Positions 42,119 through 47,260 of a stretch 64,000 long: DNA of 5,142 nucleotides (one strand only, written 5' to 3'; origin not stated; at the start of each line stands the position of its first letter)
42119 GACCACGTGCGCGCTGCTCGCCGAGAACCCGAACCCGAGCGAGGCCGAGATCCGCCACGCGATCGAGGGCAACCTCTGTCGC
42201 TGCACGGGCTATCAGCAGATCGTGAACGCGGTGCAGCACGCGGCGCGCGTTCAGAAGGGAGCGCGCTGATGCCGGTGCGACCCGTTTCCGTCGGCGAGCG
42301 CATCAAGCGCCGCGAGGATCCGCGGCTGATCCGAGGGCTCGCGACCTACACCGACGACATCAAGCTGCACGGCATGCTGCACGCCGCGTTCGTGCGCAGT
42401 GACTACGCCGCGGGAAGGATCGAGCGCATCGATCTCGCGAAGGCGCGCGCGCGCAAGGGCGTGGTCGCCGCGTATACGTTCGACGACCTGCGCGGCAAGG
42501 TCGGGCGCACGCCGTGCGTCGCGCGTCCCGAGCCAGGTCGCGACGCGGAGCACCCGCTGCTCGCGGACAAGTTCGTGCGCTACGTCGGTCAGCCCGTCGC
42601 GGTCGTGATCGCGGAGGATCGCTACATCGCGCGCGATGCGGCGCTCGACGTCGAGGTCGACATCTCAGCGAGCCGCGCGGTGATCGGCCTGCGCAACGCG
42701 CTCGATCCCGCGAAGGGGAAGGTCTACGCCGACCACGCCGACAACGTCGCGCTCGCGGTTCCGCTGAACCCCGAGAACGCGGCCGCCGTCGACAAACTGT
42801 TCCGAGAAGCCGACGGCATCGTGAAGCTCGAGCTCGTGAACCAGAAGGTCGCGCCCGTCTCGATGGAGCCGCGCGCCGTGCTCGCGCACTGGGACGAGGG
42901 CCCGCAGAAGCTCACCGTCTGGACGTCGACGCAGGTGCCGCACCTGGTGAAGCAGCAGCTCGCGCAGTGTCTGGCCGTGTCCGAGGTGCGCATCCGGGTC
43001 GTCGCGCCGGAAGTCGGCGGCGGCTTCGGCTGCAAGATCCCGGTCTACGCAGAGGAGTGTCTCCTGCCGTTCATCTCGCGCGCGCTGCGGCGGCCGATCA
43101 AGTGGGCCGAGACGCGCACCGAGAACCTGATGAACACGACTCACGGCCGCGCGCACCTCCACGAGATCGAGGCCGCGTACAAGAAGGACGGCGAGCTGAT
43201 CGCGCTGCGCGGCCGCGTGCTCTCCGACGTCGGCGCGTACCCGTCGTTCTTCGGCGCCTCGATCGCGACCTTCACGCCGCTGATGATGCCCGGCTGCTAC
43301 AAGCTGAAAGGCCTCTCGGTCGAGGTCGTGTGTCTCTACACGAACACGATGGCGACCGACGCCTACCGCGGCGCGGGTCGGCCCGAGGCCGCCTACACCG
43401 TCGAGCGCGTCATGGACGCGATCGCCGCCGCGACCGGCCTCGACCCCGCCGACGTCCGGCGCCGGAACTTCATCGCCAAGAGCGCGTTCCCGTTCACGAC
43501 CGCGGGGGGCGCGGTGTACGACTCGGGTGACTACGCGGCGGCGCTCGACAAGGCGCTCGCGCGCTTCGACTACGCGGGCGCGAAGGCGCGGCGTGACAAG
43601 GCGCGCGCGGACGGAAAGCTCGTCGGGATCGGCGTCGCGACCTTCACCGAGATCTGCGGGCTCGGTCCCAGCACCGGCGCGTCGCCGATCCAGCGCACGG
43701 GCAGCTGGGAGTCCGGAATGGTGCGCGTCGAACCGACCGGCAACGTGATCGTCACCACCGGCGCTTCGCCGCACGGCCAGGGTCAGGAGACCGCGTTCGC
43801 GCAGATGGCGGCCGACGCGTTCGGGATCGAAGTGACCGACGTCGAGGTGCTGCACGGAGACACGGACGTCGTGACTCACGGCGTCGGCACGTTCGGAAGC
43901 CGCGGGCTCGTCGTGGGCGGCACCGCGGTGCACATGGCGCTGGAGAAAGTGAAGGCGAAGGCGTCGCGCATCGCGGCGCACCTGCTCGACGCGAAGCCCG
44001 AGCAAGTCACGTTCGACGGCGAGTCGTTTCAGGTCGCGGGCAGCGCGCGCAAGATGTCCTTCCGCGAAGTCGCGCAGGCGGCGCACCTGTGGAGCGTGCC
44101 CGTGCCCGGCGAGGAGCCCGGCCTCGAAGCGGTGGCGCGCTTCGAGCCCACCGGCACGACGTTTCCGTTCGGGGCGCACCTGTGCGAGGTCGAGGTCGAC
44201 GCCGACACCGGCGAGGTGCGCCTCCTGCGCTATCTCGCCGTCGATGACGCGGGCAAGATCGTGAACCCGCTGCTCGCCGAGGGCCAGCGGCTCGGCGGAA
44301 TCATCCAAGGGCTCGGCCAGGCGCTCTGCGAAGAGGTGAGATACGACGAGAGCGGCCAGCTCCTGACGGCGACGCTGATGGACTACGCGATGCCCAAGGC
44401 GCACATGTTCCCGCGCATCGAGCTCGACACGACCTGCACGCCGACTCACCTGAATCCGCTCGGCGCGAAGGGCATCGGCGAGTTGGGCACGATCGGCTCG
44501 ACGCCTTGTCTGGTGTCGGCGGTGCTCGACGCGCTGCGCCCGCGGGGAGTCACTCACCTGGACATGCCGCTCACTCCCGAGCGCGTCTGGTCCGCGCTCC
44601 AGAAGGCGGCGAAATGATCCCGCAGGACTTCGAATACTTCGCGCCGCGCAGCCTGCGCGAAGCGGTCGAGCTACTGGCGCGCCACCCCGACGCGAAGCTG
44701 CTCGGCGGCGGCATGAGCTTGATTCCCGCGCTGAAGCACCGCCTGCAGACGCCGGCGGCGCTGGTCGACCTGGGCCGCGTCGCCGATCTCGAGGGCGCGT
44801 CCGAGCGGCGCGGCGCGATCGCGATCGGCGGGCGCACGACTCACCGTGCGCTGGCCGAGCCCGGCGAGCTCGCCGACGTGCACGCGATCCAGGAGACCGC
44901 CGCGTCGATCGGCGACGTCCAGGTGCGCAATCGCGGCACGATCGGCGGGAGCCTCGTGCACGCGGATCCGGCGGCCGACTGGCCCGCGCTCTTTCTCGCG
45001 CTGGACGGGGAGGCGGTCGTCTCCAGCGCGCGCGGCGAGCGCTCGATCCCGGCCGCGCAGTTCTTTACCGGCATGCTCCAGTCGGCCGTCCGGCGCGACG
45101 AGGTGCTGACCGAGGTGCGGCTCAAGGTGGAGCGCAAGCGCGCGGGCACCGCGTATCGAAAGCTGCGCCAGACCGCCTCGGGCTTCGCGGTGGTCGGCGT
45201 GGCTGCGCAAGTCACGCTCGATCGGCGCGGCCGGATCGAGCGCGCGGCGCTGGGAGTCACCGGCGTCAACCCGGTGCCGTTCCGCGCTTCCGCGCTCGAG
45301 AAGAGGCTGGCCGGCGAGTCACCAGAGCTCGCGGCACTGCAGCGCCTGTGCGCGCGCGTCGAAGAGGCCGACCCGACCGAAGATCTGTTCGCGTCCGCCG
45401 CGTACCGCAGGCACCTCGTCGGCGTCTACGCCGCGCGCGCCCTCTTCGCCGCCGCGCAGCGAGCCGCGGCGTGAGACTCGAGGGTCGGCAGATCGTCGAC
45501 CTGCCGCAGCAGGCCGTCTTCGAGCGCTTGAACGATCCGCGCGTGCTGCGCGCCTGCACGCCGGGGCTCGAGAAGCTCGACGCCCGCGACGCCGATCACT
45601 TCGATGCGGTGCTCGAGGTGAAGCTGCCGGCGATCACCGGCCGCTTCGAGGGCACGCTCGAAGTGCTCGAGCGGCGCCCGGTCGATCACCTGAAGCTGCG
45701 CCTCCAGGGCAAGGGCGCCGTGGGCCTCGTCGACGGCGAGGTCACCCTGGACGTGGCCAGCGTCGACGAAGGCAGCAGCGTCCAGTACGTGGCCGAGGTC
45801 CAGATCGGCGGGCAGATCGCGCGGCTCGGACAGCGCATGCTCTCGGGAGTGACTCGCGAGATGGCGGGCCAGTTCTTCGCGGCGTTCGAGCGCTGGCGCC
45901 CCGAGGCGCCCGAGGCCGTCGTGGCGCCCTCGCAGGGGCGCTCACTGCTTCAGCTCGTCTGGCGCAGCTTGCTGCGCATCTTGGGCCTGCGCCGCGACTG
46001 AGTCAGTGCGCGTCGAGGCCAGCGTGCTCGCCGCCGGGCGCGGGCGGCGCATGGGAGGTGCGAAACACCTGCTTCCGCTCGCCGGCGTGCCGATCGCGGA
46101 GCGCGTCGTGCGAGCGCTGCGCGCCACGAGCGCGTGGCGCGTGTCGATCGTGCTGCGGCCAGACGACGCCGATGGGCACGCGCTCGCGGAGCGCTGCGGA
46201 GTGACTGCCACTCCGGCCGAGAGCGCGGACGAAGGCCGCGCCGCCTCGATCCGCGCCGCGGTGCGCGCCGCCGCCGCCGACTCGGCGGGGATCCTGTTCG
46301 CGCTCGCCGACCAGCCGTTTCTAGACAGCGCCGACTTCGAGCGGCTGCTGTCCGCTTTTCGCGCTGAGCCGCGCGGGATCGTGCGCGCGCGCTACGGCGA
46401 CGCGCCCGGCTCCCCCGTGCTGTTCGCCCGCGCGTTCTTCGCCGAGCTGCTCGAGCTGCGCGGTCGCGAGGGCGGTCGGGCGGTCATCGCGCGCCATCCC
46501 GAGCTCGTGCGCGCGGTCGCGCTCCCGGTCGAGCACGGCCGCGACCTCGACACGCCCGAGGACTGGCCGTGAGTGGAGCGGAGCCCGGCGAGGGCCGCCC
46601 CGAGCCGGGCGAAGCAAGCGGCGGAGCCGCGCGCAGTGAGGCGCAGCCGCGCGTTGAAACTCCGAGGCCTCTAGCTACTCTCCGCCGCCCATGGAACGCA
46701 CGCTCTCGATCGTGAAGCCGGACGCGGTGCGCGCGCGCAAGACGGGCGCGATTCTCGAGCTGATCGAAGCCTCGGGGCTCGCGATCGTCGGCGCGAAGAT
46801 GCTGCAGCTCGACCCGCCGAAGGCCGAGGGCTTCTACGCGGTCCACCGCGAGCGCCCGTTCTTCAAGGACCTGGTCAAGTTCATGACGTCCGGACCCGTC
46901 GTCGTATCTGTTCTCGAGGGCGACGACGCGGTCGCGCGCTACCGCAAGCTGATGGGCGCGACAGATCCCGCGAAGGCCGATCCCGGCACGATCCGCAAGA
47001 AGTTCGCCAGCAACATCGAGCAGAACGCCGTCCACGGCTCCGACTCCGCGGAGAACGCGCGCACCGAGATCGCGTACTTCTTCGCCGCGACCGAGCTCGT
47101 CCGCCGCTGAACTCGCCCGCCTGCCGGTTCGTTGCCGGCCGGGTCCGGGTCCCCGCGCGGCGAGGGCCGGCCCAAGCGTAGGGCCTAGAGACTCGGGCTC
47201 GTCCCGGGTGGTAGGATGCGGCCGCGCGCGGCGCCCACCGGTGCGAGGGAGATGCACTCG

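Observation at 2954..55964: Iterated 9-bp palindrome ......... (often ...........) embedded in genes in all three reading frames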

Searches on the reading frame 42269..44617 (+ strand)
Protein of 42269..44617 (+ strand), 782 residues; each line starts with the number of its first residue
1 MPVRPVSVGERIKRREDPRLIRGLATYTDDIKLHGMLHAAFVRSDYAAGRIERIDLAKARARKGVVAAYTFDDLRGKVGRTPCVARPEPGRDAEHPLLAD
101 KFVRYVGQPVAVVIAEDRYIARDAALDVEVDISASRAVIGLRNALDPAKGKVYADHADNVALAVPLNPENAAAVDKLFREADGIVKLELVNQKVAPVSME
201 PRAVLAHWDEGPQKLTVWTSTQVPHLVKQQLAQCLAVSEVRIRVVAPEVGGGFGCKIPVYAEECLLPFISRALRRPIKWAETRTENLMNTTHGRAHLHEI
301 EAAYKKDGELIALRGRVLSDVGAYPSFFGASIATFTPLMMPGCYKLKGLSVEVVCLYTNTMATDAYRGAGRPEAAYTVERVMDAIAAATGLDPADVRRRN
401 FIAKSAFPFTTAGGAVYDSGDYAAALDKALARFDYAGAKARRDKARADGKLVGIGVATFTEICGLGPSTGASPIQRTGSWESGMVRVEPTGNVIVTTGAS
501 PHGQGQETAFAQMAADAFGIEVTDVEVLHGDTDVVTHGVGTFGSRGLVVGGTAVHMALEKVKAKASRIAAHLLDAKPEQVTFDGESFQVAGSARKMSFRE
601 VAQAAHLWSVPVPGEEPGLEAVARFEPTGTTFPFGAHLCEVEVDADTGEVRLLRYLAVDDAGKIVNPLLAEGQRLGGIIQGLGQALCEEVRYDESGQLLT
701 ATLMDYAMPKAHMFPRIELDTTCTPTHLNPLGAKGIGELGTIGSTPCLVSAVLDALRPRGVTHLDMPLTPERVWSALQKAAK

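Call 26: search_protein_families(library=pfam, proteins=[window:42269-44617:+])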
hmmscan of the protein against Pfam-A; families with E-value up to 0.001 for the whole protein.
window:42269-44617:+ (782 aa): 3 families
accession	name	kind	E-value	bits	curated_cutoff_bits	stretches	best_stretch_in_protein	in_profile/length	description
PF20256.3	MoCoBD_2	-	1.5e-88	297.4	27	1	428-715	1-283/283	Molybdopterin cofactor-binding domain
PF02738.23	MoCoBD_1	-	3.2e-73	246.3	27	1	173-401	17-244/244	Molybdopterin cofactor-binding domain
PF01315.27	Ald_Xan_dh_C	-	3.5e-25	88.9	31.3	1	23-131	2-105/110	Aldehyde oxidase and xanthine dehydrogenase, a/b hammerhead domain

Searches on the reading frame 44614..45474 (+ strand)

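Call 26: search_protein_families(library=pfam, proteins=[window:44614-45474:+])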
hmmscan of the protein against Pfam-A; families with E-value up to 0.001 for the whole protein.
window:44614-45474:+ (286 aa): 2 families
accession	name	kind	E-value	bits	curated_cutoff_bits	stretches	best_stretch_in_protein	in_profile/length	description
PF00941.27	FAD_binding_5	-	8.2e-45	153.1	27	1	5-170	2-167/170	FAD binding domain in molybdopterin dehydrogenase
PF03450.22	CO_deh_flav_C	-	1.1e-16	61.3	25.5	1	180-277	2-99/102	CO dehydrogenase flavoprotein C-terminal domain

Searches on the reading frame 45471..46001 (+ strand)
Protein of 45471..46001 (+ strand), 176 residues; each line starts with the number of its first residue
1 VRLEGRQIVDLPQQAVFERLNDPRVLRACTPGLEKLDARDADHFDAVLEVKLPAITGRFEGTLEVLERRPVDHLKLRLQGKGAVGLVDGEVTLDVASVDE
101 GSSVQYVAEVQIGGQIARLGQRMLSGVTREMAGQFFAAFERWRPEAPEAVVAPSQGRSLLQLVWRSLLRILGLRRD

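Call 26: search_protein_families(library=pfam, proteins=[window:45471-46001:+])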
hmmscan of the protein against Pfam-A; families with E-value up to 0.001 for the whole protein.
window:45471-46001:+ (176 aa): 2 families
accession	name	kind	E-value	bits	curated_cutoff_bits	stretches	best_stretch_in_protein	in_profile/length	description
PF06240.19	COXG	-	5.1e-20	72.1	22.2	1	8-139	4-135/140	Carbon monoxide dehydrogenase subunit G (CoxG)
PF10604.15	Polyketide_cyc2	-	4.4e-06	27.5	27.4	1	4-130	5-129/142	Polyketide cyclase / dehydrase and lipid transport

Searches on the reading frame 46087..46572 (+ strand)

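Call 26: search_protein_families(library=pfam, proteins=[window:46087-46572:+])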
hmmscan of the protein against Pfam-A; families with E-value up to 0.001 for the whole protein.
window:46087-46572:+ (161 aa): 1 family
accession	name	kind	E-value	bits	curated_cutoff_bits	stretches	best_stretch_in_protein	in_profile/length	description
PF12804.13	NTP_transf_3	-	1.9e-25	90.4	27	1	2-138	25-158/160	MobA-like NTP transferase domain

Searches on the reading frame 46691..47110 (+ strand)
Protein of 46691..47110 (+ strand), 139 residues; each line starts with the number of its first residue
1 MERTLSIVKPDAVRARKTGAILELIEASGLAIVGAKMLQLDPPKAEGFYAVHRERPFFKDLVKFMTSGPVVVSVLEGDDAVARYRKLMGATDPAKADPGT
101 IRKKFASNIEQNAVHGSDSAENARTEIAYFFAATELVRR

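Call 26: search_protein_families(library=pfam, proteins=[window:46691-47110:+])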
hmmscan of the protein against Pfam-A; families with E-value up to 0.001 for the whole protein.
window:46691-47110:+ (139 aa): 1 family
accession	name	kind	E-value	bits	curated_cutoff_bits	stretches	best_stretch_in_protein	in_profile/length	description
PF00334.24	NDK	-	8.1e-55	184.8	27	1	2-135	1-134/135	Nucleoside diphosphate kinase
